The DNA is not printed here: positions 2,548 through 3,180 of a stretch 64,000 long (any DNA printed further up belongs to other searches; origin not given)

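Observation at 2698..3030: Ribosomal protein L1 reduced to about 110 aa, apparently lacking domain II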

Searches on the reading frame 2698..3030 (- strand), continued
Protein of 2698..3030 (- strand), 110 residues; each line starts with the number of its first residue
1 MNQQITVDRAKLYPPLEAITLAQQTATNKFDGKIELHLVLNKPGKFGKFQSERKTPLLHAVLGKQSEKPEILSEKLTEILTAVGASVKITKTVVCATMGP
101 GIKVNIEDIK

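Call 31: list_cluster_members(proteins=[P0058, P0066, P0160, P0196, P0154, P0059, P0062, P0063, P0067, P0084])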
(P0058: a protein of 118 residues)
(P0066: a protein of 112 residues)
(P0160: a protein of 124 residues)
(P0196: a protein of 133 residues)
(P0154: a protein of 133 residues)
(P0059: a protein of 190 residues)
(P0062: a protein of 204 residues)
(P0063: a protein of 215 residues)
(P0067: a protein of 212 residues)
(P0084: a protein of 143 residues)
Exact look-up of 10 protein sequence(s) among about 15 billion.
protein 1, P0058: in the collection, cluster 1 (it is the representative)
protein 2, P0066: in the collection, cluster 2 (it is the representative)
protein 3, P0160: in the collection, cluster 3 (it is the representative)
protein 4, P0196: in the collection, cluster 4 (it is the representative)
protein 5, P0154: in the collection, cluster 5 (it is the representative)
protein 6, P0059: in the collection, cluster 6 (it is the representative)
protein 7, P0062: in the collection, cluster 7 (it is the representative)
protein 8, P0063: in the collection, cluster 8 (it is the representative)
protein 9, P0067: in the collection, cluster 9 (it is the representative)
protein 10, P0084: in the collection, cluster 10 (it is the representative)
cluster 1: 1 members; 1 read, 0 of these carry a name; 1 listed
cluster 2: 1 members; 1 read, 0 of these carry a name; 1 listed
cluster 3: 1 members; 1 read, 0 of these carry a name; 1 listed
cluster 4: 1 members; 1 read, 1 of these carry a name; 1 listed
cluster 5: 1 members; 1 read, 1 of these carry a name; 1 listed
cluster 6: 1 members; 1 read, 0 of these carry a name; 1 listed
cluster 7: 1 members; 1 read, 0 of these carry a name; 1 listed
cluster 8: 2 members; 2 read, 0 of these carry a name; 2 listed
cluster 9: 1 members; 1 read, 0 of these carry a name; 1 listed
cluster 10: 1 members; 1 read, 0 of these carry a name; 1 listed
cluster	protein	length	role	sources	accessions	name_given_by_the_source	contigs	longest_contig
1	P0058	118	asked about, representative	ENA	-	-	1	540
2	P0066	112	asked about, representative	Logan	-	-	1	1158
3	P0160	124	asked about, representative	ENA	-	-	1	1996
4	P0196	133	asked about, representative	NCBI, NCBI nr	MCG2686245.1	hypothetical protein L6258_02670 [Candidatus Parcubacteria bacterium] | hypothetical protein [Candidatus Parcubacteria bacterium]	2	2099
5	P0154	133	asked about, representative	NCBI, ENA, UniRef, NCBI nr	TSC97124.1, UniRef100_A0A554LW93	MAG: hypothetical protein CEN88_158 [Candidatus Berkelbacteria bacterium Licking1014_2] | Large subunit ribosomal protein L1 n=1 Tax=Candidatus Berkelbacteria bacterium ...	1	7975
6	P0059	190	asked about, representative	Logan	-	-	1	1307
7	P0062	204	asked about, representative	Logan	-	-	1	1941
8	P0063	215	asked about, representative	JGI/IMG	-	-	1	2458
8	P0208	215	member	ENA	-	-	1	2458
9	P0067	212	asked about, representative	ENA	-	-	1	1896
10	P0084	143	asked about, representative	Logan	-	-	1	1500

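Call 34: find_related_loci(query=A1, collection=metagenome_contigs, flank=2500)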
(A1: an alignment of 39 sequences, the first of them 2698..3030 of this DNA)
Query A1 (110 aa) in metagenome_contigs; peptide patterns used: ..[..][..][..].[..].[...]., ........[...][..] (x = any residue, [..] = any of these).
86 stretches matched a pattern; 11 encode a relative of the query (tblastn E <= 1e-3); 11 distinct loci.
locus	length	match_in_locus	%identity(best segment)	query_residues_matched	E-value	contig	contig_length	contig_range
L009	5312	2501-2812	88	7-110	5e-59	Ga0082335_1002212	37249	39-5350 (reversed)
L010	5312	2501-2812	88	7-110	5e-59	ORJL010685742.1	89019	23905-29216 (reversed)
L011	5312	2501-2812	82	7-110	3e-57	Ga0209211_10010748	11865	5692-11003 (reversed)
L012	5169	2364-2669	85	6-107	9e-57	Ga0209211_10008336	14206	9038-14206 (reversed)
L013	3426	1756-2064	75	5-107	7e-52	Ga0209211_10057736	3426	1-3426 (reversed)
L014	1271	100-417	63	2-108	3e-44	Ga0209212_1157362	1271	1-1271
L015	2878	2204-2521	63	2-108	5e-43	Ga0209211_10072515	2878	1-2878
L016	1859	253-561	61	5-108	1e-42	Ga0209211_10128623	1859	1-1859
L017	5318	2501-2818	60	1-107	4e-41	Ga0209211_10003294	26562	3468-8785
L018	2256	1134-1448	63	1-106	2e-41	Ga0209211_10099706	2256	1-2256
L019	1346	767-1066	65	6-106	7e-37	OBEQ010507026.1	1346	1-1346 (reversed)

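Call 45: find_homologous_proteins(query=P0059, max_evalue=0.00001)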
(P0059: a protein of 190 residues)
Query P0059 (190 aa): 103 proteins with E <= 0.00001 among 486 candidates.
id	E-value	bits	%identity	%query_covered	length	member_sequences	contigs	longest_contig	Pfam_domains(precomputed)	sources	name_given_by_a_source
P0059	3.2e-110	384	100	100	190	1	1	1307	-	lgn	-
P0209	3.5e-58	214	61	99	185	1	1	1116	-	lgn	-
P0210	1.9e-51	192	57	98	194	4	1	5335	-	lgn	-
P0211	1.4e-48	183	63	63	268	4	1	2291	PF00687.27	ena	-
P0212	1.9e-44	170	59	63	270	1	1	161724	PF00687.27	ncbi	ncbi:MAG: hypothetical protein ACOZBZ_04775 [Patescibacteria group bacterium]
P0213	2.3e-43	166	60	61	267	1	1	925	PF00687.27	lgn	-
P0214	2.6e-43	166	58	63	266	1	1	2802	PF00687.27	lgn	-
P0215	4.0e-42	162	51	63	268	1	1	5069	PF00687.27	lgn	-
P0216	3.1e-41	159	50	62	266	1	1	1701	PF00687.27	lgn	-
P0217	9.5e-41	158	46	63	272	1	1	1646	PF00687.27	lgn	-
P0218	1.4e-40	157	51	65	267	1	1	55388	PF00687.27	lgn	-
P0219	3.4e-40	156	60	49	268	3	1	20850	PF00687.27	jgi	-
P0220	9.6e-40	154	49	62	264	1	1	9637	PF00687.27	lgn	-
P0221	2.4e-39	153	50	63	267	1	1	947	PF00687.27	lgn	-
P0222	3.0e-39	153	55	63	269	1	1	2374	PF00687.27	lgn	-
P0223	1.0e-38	151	56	63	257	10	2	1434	PF00687.27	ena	-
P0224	1.1e-38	151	42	94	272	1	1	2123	PF00687.27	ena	-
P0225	1.4e-38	150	50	63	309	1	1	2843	PF00687.27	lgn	-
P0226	4.5e-38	149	54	62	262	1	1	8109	PF00687.27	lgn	-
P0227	5.9e-38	148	54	49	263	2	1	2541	PF00687.27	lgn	-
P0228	6.4e-38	148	50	62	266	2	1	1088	PF00687.27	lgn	-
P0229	6.8e-38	148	55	63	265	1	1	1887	PF00687.27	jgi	jgi:large subunit ribosomal protein L1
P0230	1.9e-37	147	49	63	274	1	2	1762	PF00687.27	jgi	jgi:large subunit ribosomal protein L1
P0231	2.1e-37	147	51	63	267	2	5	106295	PF00687.27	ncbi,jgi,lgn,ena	-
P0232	3.3e-37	146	53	63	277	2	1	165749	PF00687.27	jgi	-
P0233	3.7e-37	146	50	62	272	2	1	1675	PF00687.27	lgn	-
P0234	4.7e-37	146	52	63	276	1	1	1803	PF00687.27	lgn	-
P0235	5.0e-37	145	48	65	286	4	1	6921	PF00687.27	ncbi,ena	ncbi:MAG: hypothetical protein AAB694_01715 [Patescibacteria group bacterium]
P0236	6.1e-37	145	54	33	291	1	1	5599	PF00687.27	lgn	-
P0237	7.1e-37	145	46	62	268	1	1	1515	PF00687.27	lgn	-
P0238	9.1e-37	145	50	65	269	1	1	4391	PF00687.27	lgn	-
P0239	1.1e-36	144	50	63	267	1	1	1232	PF00687.27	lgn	-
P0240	1.8e-36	144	52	64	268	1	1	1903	PF00687.27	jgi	jgi:large subunit ribosomal protein L1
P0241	1.9e-36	144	53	62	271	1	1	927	PF00687.27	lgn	-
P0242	2.4e-36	143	53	62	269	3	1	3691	PF00687.27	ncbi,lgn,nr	ncbi:MAG: hypothetical protein HYS83_00010 [Candidatus Blackburnbacteria bacterium]|nr:hypothetical 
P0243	8.1e-36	141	53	63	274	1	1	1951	PF00687.27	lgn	-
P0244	9.5e-36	141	52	65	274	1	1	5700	PF00687.27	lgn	-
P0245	9.8e-36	141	53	63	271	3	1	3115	PF00687.27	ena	-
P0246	1.2e-35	141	48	62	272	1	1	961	PF00687.27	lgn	-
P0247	1.5e-35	141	51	63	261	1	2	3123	PF00687.27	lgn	-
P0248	1.9e-35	140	47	61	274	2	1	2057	PF00687.27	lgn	-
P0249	2.0e-35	140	49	63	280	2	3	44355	PF00687.27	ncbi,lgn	-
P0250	3.7e-35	139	48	62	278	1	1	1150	PF00687.27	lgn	-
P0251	4.4e-35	139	49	63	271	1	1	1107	PF00687.27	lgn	-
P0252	4.6e-35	139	50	62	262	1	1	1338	PF00687.27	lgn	-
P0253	1.4e-34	137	50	63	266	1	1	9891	PF00687.27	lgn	-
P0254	1.9e-34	137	54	47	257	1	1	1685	PF00687.27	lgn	-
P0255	2.1e-34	137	51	65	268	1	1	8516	PF00687.27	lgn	-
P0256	5.2e-34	136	50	62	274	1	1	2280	PF00687.27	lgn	-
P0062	9.5e-34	135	44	97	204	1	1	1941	PF00687.27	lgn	-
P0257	1.3e-33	134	52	63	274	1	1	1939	PF00687.27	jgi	jgi:large subunit ribosomal protein L1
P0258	3.1e-33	133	51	63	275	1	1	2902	PF00687.27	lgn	-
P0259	6.8e-33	132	45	63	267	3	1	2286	PF00687.27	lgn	-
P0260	8.3e-33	132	55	49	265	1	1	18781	PF00687.27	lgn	-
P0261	8.4e-33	132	47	63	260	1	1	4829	PF00687.27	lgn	-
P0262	8.5e-33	132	48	63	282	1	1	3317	PF00687.27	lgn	-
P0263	1.0e-32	131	48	65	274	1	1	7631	PF00687.27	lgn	-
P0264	1.0e-32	131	54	48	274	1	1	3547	PF00687.27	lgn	-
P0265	2.1e-32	130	54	49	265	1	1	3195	PF00687.27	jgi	jgi:large subunit ribosomal protein L1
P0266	9.3e-32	128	46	63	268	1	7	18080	PF00687.27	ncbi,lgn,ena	ncbi:MAG: hypothetical protein WBD86_01995 [Microgenomates group bacterium]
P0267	2.5e-31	127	61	30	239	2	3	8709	PF00687.27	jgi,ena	-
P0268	3.6e-31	126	41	62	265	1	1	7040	PF00687.27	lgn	-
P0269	4.2e-31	126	49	63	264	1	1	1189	PF00687.27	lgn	-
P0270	6.7e-31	125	46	63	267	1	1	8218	PF00687.27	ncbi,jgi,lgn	-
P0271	2.8e-30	123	46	63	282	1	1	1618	PF00687.27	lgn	-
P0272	3.4e-30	123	47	66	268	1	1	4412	PF00687.27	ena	-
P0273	5.0e-30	123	47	63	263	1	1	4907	PF00687.27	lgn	-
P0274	5.4e-30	123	45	65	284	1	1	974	PF00687.27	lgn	-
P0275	8.9e-30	122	47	49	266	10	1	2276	PF00687.27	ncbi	-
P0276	1.1e-29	122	41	62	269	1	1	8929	PF00687.27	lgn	-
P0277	1.3e-29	121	45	63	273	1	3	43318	PF00687.27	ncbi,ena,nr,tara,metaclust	ncbi:hypothetical protein CMO96_03060 [Candidatus Woesebacteria bacterium]|nr:hypothetical protein [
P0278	1.9e-29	121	49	63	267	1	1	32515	PF00687.27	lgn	-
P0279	3.8e-29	120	41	66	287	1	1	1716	PF00687.27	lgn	-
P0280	4.6e-29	120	45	63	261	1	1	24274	PF00687.27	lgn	-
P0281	9.1e-29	119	50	51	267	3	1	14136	PF00687.27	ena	-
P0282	1.4e-28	118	44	63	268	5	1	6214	PF00687.27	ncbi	-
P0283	2.1e-28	117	47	66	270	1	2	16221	PF00687.27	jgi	-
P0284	2.2e-28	117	45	63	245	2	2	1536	PF00687.27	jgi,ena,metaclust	metaclust:\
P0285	2.2e-27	114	40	61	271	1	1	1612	PF00687.27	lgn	-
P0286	5.9e-27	113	42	63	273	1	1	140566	PF00687.27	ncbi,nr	ncbi:MAG: hypothetical protein Q7S60_02475 [bacterium]|nr:hypothetical protein [bacterium]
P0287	6.7e-27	112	43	63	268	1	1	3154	PF00687.27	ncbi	-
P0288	3.6e-26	110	45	63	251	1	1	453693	PF00687.27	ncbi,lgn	-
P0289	8.6e-26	109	45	63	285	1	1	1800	PF00687.27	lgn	-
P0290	3.0e-25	107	43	63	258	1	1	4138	PF00687.27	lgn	-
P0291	3.1e-25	107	38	62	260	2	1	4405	PF00687.27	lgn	-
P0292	7.5e-25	106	53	33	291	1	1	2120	PF00687.27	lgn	-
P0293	2.4e-24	104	41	61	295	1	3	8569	PF00687.27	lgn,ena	-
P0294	2.8e-24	104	47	48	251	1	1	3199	PF00687.27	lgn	-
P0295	4.9e-24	103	43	48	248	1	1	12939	PF00687.27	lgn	-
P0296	1.1e-23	102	41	33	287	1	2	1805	PF00687.27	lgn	-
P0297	2.0e-22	98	42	63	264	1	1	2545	PF00687.27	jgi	jgi:large subunit ribosomal protein L1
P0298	3.9e-22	97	44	61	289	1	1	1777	PF00687.27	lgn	-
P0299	4.1e-22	97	37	61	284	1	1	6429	PF00687.27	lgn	-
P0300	8.8e-22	96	40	63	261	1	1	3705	PF00687.27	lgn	-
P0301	1.1e-21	96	40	62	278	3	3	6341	PF00687.27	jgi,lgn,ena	-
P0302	1.2e-19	89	43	34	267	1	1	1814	PF00687.27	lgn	-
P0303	2.0e-19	88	44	33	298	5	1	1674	PF00687.27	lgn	-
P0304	6.8e-16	77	48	31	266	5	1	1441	PF00687.27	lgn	-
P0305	9.3e-15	73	41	53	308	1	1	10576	PF00687.27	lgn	-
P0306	1.4e-14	72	48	38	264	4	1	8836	PF00687.27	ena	-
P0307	3.0e-13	68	40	60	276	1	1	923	PF00687.27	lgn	-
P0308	1.7e-12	66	36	48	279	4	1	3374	PF00687.27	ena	-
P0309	1.2e-9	56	32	63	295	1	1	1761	PF00687.27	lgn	-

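Call 54: search_protein_families(library=pfam, proteins=[P0059, P0062, P0064, P0154, P0196, P0160, P0066], max_evalue=0.1)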
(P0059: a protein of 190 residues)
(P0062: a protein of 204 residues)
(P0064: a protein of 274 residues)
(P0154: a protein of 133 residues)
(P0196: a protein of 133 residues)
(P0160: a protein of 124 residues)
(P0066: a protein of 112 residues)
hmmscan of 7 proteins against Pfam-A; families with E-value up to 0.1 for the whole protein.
P0059 (190 aa): 1 family
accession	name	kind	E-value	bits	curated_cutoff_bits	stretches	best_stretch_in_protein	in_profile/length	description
PF00687.26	Ribosomal_L1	-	0.039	13.9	32.2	1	128-179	140-198/198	Ribosomal protein L1p/L10e family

P0062 (204 aa): 1 family
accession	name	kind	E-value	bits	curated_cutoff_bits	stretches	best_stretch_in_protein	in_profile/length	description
PF00687.26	Ribosomal_L1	-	1.3e-05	25.3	32.2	1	151-197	146-198/198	Ribosomal protein L1p/L10e family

P0064 (274 aa): 1 family
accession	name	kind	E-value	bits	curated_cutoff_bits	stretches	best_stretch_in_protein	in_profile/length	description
PF00687.26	Ribosomal_L1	-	2e-20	73.7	32.2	1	156-266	82-198/198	Ribosomal protein L1p/L10e family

P0154 (133 aa): 0 families

P0196 (133 aa): 2 families
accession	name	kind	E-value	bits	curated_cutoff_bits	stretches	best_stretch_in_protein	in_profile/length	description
PF00687.26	Ribosomal_L1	-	1.3e-15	57.9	32.2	2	78-124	146-198/198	Ribosomal protein L1p/L10e family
PF07987.16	DUF1775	-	0.045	14.6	25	1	36-78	9-50/146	Domain of unkown function (DUF1775)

P0160 (124 aa): 1 family
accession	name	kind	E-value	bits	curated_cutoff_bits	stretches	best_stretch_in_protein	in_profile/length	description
PF00687.26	Ribosomal_L1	-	4.9e-21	75.6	32.2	1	43-115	128-198/198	Ribosomal protein L1p/L10e family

P0066 (112 aa): 0 families
